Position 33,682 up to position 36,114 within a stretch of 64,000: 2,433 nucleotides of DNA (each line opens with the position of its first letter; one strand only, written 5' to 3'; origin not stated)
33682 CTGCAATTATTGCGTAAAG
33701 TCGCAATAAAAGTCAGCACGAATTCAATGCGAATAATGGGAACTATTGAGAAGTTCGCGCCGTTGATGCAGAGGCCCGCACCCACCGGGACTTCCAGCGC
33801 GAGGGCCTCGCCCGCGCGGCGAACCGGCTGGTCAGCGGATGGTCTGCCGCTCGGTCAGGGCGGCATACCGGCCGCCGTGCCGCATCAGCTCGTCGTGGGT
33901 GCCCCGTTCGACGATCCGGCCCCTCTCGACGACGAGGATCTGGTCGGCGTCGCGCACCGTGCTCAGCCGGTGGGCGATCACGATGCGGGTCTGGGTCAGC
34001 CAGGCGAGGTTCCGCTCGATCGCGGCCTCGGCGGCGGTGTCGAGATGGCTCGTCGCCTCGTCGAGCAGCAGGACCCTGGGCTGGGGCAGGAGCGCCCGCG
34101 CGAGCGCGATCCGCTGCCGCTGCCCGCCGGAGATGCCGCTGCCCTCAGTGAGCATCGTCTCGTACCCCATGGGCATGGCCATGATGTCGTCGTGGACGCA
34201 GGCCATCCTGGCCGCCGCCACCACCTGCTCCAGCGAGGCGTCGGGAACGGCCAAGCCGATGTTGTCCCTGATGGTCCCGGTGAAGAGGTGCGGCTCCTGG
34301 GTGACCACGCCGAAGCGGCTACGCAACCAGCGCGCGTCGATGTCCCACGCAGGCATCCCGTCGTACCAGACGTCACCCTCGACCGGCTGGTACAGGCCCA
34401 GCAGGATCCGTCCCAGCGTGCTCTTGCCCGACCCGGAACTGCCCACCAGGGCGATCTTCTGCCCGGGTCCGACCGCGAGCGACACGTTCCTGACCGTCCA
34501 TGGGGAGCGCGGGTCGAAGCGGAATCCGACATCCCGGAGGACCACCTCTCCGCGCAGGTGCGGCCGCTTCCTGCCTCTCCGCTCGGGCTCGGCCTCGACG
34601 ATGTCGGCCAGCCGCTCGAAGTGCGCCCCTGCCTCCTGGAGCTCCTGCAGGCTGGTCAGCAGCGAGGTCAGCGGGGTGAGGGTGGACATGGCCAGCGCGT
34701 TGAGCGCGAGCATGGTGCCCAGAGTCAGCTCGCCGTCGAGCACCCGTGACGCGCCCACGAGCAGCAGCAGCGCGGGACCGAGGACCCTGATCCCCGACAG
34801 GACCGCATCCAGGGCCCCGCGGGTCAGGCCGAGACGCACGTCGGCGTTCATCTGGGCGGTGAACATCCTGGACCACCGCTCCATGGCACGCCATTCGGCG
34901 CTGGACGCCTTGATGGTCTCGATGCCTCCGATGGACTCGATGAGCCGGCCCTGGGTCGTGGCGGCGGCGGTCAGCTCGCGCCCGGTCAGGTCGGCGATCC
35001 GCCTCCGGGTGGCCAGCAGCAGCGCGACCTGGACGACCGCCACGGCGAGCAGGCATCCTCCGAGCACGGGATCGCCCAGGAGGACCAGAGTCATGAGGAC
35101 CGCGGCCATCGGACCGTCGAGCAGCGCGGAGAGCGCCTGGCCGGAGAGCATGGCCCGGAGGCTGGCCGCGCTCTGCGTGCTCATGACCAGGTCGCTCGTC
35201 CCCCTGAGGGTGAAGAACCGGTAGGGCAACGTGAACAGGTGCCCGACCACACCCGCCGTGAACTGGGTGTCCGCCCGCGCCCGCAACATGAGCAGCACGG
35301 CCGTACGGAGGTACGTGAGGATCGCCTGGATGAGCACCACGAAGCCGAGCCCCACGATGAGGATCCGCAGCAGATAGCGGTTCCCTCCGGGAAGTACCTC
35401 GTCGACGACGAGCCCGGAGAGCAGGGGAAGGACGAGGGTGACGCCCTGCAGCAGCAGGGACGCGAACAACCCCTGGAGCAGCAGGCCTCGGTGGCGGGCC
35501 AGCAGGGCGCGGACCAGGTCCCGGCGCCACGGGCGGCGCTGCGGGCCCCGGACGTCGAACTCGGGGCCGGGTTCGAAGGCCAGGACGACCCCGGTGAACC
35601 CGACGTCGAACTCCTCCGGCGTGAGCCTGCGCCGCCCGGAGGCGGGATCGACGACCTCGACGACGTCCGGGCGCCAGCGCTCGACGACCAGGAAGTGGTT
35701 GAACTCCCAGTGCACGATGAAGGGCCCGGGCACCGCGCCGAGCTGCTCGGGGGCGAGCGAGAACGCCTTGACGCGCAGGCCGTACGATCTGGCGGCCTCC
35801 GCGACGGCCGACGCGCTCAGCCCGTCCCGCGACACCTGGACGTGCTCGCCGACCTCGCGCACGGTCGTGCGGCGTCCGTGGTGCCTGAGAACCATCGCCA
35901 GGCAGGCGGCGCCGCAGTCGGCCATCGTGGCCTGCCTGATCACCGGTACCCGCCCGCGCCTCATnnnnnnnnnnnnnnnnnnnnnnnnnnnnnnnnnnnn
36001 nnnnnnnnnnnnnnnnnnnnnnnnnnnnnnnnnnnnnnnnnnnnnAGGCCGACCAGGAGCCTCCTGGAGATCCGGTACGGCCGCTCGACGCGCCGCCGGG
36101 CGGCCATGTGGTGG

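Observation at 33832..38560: Complete, translationally coupled graspetide (ATP-grasp RiPP) biosynthetic gene cluster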

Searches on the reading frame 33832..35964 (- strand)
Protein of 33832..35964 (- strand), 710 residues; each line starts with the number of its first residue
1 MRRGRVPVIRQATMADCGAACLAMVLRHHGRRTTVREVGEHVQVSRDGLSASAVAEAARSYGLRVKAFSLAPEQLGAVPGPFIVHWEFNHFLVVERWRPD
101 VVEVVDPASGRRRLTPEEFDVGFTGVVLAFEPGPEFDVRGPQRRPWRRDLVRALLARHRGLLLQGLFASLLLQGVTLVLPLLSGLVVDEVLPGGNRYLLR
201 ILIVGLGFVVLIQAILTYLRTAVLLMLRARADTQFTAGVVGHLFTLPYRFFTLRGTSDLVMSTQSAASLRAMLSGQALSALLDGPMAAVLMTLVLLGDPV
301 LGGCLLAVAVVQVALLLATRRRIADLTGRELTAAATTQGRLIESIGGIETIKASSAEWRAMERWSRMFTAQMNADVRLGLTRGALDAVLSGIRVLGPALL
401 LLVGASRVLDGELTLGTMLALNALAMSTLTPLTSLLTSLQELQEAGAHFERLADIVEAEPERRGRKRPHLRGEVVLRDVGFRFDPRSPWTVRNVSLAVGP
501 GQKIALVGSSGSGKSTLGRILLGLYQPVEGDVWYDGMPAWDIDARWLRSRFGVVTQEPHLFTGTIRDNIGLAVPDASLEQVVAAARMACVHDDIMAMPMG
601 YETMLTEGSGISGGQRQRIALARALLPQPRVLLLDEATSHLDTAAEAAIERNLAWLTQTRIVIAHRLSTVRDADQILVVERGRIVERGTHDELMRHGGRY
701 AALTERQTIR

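Call 3: search_protein_families(library=ncbifam, proteins=[window:33832-35964:-], max_evalue=0.01)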
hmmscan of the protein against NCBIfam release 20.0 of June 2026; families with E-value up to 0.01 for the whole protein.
window:33832-35964:- (710 aa): 188 families (the best 25 are shown)
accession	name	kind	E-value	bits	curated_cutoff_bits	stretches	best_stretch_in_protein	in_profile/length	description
TIGR03796.1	NHLM_micro_ABC1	equivalog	2.1e-190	634.5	853.3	1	5-703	1-708/710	NHLP family bacteriocin export ABC transporter peptidase/permease/ATPase subunit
TIGR01846.1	type_I_sec_HlyB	subfamily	1.9e-135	452.9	725.55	1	20-708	3-693/694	type I secretion system permease/ATPase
TIGR03797.1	NHLM_micro_ABC2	equivalog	2.9e-134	449.1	709.4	1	50-707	31-685/686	NHLP bacteriocin export ABC transporter permease/ATPase subunit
TIGR03375.1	type_I_sec_LssB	subfamily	4.8e-120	401.9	693.1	1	20-695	5-690/696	type I secretion system permease/ATPase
TIGR01193.1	bacteriocin_ABC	subfamily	2.5e-108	363.5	523.85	1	14-704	4-706/708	peptide cleavage/export ABC transporter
TIGR02204.1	MsbA_rel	hypoth_equivalog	1.1e-95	321.4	780.4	1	152-707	10-575/576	ABC transporter, permease/ATP-binding protein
TIGR02203.1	MsbA_lipidA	equivalog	1.5e-88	297.7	602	1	187-705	41-567/572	lipid A export permease/ATP-binding protein MsbA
NF052233.1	CphA_assoc_ABC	equivalog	4.4e-85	286.5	880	1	158-708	182-744/766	cyanophycin metabolism-associated ABC transporter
TIGR00958.1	3a01208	subfamily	3.7e-84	283.4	874.6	1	157-703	158-710/711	antigen peptide transporter 2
TIGR01842.1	type_I_sec_PrtD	subfamily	1.5e-83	281.2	510.15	1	159-695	5-542/544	type I secretion system permease/ATPase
NF010178.0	PRK13657.1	equivalog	1.7e-79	267.8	733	1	154-709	13-572/588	glucan ABC transporter ATP-binding protein/ permease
NF008381.0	PRK11176.1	equivalog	5.9e-75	252.8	867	1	175-707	41-579/582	lipid A ABC transporter ATP-binding protein/permease MsbA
NF045513.1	HepA_fam_ABC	equivalog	4e-74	250.2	725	1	208-700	103-602/610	heterocyst formation ABC transporter subunit HepA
TIGR01192.1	chvA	subfamily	9e-64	216.1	585.4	1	155-707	14-570/585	glucan export ABC transporter ATP-binding protein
NF008055.0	PRK10789.1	equivalog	6.5e-62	209.8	845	1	174-707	30-571/590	SmdA family multidrug ABC transporter permease/ATP-binding protein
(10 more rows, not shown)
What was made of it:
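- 33832..35964 (-): PCAT, 710 aa. The C39 domain is about 35563-35949, with Gln11, Cys17, His90 and Asp106. Walker A is at residue 508 and Walker B at 631. TIGR03796 at 634 bits, cutoff 853 (call 3).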

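Call 4: search_protein_families(library=pfam, proteins=[window:33832-35964:-], max_evalue=0.01)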
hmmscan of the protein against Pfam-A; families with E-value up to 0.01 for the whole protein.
window:33832-35964:- (710 aa): 6 families
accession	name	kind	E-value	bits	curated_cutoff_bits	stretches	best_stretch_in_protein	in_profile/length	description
PF03412.21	Peptidase_C39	-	3e-33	114.9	22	1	6-134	2-132/133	Peptidase C39 family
PF00005.33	ABC_tran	-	1.2e-31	110.6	25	1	492-639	2-137/137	ABC transporter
PF00664.28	ABC_membrane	-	7.9e-25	88.5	28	1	165-431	4-273/274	ABC transporter transmembrane region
PF02463.25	SMC_N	-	0.003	17.5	40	0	611-680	137-212/220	RecF/RecN/SMC N terminal domain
PF09778.15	Guanylate_cyc_2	-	0.0061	16.4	28.1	1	6-40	1-36/212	Guanylylate cyclase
PF13304.12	AAA_21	-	0.0067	17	27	0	505-524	3-22/304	AAA domain, putative AbiEii toxin, Type IV TA system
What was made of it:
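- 33832..35964 (-): PF03412 3e-33, PF00664 and PF00005 (call 4).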

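Call 46: search_solved_structures(query=window:33832-35964:-, max_evalue=1e-30, show_alignments=1)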
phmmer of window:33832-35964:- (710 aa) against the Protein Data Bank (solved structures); distinct sequences matched with E-value up to 1e-30: 265 (the best 60 are shown).
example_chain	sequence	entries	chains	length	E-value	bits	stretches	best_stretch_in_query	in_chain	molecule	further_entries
4f4c_A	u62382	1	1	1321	1.3e-118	400.6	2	305-708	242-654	Multidrug resistance protein pgp-1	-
36cg_U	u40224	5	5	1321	2.9e-116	392.8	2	322-705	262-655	Bile salt export pump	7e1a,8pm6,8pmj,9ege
7dv5_U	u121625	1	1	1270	3.7e-116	392.4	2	322-705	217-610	Bile salt export pump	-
8pmd_A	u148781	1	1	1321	7.4e-116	391.4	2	322-705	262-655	Bile salt export pump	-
9nfi_A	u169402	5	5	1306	2.4e-115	389.8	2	320-709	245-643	Permeability Glycoprotein (P-gp)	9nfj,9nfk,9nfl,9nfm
9n1y_A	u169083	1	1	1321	2.6e-115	389.6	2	322-705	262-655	Bile salt export pump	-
6fn1_A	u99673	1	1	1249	8.4e-114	384.6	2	320-708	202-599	Human-mouse chimeric ABCB1 (ABCBHM)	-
6fn4_A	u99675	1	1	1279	9.2e-114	384.5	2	320-708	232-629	Apo form of Human-mouse chimeric ABCB1 (ABCB1HM) in complex with Antigen binding fragment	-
7zka_A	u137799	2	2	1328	9.4e-114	384.5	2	321-708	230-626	ATP-dependent translocase ABCB1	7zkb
7niu_A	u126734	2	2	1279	1e-113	384.3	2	321-708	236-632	Isoform 2 of Phosphatidylcholine translocator ABCB4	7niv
6ujw_A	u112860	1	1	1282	1.1e-113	384.3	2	321-708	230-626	ATP-dependent translocase ABCB1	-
7zk8_A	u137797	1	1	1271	1.1e-113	384.3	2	321-708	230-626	ATP-dependent translocase ABCB1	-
9ody_A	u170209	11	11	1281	1.3e-113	384.1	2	320-707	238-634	ATP-binding cassette, sub-family B (MDR/TAP), member 4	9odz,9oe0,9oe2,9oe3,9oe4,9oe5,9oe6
9oe1_A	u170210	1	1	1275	1.3e-113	384.1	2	320-707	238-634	ATP-binding cassette, sub-family B (MDR/TAP), member 4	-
7zk4_A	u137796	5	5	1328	1.5e-113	383.8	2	321-708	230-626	ATP-dependent translocase ABCB1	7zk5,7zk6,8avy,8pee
4ry2_A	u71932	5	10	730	7.5e-95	322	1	7-703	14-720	ABC-type bacteriocin transporter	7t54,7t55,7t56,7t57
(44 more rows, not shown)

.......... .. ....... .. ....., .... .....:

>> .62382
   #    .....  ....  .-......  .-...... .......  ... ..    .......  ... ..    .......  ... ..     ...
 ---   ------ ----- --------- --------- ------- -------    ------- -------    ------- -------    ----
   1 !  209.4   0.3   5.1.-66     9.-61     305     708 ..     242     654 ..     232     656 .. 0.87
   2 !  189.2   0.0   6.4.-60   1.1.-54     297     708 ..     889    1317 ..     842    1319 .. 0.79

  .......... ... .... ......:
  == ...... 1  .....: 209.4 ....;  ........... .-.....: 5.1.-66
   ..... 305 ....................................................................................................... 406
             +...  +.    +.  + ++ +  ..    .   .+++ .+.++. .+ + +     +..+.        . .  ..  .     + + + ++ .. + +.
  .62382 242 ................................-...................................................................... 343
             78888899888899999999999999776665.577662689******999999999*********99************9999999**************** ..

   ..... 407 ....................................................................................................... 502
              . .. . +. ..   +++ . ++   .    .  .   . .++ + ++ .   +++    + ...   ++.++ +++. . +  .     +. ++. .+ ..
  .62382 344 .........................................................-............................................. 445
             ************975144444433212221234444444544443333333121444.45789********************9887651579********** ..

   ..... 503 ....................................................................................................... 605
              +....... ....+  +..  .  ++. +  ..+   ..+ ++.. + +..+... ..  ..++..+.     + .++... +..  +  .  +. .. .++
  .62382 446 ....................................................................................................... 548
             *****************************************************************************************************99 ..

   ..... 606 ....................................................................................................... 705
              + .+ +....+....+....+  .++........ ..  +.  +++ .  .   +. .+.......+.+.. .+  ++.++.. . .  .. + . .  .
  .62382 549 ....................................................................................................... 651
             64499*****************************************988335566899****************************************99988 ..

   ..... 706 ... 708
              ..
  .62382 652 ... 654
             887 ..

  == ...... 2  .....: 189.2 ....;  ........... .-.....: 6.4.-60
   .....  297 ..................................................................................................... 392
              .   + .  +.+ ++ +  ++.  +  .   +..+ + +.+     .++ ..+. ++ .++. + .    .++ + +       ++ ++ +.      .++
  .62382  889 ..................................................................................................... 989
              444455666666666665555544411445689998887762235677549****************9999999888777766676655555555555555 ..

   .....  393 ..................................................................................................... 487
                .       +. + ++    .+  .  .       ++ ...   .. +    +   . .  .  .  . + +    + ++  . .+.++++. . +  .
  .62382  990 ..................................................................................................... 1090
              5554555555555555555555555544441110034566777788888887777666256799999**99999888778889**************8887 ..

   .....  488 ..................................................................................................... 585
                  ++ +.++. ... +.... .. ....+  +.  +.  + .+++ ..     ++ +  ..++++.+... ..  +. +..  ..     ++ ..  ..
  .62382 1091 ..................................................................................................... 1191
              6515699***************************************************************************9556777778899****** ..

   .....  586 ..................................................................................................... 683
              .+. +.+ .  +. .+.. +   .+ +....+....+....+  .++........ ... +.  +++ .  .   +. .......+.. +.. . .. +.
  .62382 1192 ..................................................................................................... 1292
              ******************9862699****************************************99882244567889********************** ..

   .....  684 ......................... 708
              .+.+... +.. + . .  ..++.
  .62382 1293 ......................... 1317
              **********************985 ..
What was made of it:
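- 33832..35964 (-): Full-length matches to ComA (4e-97) and PCAT1 4ry2 (7.5e-95) (call 46).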
